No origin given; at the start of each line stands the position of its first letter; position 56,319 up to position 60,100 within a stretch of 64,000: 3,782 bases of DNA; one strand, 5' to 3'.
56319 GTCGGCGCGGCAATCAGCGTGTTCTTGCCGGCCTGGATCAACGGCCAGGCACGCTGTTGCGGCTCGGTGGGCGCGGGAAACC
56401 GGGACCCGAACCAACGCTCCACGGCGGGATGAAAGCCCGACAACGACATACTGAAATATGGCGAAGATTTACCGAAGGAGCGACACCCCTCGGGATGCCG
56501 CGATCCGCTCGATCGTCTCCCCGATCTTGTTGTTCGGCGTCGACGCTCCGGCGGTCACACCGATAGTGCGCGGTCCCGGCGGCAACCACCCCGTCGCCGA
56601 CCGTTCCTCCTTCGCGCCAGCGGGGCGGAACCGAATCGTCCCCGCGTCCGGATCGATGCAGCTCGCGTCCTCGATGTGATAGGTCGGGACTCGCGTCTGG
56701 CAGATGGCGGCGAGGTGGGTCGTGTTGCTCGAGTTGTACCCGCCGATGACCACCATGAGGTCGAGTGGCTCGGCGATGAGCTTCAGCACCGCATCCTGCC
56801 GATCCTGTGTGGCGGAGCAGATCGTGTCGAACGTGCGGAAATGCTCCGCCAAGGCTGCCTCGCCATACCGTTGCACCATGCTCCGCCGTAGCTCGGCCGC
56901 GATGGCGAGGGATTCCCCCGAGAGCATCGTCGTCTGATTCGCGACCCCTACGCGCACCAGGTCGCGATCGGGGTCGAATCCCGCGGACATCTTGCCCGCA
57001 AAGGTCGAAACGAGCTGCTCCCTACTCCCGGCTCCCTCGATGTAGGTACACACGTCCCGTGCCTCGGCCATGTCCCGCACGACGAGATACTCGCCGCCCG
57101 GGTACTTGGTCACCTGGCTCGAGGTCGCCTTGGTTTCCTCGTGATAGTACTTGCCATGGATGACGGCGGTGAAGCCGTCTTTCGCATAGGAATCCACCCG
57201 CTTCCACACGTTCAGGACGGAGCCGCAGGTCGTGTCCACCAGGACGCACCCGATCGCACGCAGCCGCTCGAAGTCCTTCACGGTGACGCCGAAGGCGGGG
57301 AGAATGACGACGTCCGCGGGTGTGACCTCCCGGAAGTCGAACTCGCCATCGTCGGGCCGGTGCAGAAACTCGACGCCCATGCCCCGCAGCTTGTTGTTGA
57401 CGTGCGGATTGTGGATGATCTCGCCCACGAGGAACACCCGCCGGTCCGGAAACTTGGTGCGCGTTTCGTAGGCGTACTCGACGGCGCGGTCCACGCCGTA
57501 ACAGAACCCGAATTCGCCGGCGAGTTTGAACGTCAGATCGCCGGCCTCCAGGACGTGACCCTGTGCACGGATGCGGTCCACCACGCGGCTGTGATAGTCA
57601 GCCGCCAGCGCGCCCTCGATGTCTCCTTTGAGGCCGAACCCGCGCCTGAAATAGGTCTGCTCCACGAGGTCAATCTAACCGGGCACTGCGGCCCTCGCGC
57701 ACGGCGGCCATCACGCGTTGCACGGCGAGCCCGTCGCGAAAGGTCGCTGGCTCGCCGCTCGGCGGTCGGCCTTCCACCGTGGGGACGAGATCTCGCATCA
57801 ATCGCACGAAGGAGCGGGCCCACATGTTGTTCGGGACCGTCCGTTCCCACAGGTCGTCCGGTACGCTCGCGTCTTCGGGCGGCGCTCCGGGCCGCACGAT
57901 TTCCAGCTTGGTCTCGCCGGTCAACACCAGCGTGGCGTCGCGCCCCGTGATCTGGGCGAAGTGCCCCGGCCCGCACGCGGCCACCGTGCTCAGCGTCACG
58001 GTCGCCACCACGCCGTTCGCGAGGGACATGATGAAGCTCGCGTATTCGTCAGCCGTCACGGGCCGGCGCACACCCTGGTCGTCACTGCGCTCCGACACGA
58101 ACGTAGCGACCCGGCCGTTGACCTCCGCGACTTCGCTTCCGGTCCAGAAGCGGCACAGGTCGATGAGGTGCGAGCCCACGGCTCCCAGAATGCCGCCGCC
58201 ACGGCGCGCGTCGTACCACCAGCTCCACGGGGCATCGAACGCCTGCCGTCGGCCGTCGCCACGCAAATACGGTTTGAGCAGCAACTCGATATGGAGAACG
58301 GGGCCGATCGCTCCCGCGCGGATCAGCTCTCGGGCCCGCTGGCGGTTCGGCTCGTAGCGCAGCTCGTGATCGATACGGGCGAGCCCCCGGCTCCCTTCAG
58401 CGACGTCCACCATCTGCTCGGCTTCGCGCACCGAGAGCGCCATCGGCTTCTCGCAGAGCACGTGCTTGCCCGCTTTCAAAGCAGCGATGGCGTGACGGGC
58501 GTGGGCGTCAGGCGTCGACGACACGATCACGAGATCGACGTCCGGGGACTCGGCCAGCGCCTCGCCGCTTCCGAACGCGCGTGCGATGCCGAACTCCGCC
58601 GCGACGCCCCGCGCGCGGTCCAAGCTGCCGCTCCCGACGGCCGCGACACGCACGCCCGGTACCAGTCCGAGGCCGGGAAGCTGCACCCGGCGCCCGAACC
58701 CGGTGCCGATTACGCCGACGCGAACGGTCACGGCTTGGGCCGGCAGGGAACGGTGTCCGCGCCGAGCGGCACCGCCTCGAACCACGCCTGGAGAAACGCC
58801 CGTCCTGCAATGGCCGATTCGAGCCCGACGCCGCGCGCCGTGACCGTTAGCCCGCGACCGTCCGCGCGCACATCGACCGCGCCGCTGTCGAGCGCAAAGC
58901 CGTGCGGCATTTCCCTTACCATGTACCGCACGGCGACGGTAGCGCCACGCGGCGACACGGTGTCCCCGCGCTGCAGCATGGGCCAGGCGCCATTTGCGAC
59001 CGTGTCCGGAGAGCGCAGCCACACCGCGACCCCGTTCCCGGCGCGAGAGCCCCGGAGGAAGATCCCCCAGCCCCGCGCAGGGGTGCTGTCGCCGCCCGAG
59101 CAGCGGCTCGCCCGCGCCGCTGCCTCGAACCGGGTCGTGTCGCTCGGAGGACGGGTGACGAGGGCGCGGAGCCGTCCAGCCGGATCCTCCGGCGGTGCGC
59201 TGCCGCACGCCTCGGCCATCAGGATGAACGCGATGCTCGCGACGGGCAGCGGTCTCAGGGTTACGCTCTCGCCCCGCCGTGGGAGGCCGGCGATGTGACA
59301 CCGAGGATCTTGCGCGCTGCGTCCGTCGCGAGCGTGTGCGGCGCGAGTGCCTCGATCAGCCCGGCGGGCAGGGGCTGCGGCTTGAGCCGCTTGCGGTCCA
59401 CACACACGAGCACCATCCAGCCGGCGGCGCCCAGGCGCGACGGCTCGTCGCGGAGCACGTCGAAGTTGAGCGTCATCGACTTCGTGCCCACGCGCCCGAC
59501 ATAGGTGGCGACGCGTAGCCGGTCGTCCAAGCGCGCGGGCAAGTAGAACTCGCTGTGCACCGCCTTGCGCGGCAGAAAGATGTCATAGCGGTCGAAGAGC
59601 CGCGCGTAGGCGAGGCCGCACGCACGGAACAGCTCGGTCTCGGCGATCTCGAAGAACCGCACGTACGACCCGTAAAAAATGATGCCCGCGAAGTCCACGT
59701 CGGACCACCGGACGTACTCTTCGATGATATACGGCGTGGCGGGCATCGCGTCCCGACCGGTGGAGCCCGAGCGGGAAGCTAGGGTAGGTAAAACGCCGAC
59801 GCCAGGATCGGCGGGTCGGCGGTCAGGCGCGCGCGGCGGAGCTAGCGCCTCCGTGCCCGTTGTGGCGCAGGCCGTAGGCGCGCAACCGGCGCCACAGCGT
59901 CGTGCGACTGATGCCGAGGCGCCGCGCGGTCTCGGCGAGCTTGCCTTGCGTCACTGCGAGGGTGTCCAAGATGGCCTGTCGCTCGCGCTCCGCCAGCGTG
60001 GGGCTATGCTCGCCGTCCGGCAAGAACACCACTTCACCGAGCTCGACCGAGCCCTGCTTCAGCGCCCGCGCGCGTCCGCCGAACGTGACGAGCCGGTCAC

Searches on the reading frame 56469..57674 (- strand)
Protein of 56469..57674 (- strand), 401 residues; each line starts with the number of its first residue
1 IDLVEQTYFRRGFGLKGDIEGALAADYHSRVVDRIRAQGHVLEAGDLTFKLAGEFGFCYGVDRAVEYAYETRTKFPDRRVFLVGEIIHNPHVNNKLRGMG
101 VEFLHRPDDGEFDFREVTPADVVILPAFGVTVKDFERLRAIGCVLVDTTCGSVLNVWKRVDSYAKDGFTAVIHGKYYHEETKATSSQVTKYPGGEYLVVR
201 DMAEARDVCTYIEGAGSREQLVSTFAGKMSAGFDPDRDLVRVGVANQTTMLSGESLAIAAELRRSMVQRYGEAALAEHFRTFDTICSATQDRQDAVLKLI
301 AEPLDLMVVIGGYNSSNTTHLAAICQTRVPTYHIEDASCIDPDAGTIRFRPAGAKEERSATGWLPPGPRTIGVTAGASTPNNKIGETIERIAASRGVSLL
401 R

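Call 12: search_protein_families(library=pfam, proteins=[window:56469-57674:-], max_evalue=0.001)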
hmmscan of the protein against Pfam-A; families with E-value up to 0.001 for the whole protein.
window:56469-57674:- (401 aa): 1 family
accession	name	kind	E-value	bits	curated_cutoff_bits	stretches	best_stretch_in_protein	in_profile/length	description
PF02401.23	LYTB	-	7.6e-71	239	24.5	1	51-391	3-266/267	LytB protein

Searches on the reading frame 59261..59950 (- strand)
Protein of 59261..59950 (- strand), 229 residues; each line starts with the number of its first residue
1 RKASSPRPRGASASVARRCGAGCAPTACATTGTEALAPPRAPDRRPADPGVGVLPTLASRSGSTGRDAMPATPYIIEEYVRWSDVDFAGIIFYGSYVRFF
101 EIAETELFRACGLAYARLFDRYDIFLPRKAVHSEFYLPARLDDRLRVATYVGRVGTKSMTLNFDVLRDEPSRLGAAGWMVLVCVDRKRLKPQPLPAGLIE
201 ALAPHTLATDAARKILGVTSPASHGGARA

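Call 79: search_protein_families(library=padloc, proteins=[window:59261-59950:-], max_evalue=0.00001)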
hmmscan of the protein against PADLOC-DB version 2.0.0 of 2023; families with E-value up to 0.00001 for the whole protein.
window:59261-59950:- (229 aa): 0 families

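Call 80: search_protein_families(library=pfam, proteins=[window:59261-59950:-], max_evalue=0.001)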
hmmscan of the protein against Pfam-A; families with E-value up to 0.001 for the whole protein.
window:59261-59950:- (229 aa): 2 families
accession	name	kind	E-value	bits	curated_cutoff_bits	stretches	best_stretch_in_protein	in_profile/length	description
PF13279.12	4HBT_2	-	2.2e-12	47.9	25.5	1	80-202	1-122/122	Thioesterase-like superfamily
PF03061.28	4HBT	-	2.1e-07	31.6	20.6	1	89-170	2-75/79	Thioesterase superfamily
